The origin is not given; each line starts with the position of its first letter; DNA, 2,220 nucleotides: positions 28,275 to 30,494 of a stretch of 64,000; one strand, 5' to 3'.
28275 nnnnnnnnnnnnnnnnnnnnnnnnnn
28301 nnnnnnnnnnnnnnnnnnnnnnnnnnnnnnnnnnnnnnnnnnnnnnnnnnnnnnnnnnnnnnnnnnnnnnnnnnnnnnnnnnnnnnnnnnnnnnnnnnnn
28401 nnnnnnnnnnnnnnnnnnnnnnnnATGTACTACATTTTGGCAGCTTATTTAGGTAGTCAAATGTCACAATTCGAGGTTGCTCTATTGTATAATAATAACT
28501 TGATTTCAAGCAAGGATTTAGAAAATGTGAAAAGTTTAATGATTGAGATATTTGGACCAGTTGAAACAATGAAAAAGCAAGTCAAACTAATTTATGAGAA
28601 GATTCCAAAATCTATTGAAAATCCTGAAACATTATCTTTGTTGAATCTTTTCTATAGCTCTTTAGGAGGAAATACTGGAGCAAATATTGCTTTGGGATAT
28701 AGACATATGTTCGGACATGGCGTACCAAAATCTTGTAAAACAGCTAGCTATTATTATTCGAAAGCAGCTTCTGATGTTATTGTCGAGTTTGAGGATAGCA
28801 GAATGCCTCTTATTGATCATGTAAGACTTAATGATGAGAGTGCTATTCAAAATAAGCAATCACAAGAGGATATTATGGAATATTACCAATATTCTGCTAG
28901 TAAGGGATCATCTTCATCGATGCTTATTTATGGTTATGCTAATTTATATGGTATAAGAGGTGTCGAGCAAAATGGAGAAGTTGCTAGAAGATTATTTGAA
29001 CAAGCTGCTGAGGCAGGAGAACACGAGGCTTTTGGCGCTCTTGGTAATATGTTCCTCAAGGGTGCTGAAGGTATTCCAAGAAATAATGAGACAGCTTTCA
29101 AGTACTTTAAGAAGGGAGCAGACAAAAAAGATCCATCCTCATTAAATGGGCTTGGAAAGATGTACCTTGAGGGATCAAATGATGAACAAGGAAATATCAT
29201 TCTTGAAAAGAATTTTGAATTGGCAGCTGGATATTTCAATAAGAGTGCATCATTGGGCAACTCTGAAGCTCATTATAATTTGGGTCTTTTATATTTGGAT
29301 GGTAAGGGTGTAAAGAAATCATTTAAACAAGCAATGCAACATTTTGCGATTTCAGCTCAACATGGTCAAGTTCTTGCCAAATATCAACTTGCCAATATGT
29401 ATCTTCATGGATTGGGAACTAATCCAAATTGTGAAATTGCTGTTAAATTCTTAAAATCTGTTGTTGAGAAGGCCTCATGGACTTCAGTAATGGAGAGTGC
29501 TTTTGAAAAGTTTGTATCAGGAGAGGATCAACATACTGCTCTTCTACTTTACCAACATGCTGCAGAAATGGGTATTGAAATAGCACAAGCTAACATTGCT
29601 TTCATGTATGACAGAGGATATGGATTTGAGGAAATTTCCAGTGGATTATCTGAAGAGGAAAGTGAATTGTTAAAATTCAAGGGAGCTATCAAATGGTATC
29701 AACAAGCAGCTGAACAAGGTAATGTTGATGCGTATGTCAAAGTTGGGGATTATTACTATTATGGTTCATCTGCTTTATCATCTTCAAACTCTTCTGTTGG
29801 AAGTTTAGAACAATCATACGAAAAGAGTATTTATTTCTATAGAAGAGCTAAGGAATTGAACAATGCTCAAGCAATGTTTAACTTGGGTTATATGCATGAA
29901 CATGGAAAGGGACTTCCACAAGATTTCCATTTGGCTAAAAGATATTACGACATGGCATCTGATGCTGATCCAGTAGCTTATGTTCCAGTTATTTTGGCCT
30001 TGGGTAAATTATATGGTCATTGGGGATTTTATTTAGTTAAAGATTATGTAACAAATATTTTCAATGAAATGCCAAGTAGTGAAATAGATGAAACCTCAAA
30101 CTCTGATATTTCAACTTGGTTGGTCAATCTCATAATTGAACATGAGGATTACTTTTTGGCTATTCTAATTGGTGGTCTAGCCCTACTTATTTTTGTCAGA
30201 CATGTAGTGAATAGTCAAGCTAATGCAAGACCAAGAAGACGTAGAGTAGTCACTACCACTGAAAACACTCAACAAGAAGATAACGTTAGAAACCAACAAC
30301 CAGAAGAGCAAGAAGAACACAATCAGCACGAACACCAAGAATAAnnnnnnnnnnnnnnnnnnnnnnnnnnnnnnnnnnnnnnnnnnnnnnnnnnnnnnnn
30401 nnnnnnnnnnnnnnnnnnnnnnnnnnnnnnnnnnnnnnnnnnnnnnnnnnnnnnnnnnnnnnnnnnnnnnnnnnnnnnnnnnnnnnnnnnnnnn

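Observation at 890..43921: Flagellar gene neighbourhood: two giant, nearly intronless axonemal dynein heavy chain genes flank an STPGR repeat gene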

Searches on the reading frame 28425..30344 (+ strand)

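Call 11: search_protein_families(library=pfam, proteins=[window:28425-30344:+], max_evalue=0.01)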
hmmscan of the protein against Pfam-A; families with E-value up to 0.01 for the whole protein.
window:28425-30344:+ (639 aa): 4 families
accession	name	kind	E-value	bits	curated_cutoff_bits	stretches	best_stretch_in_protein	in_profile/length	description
PF08238.18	Sel1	-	2.2e-50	167.7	30.7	5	481-514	1-34/36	Sel1 repeat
PF23310.1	TPR_27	-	9.9e-05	22.4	27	0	270-346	18-91/110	Plant tetratrico peptide repeats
PF13432.12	TPR_16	-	0.0015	19.4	32.7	0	478-511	28-61/65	Tetratricopeptide repeat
PF13414.12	TPR_11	-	0.0029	17.7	26.8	0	417-439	9-33/42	TPR repeat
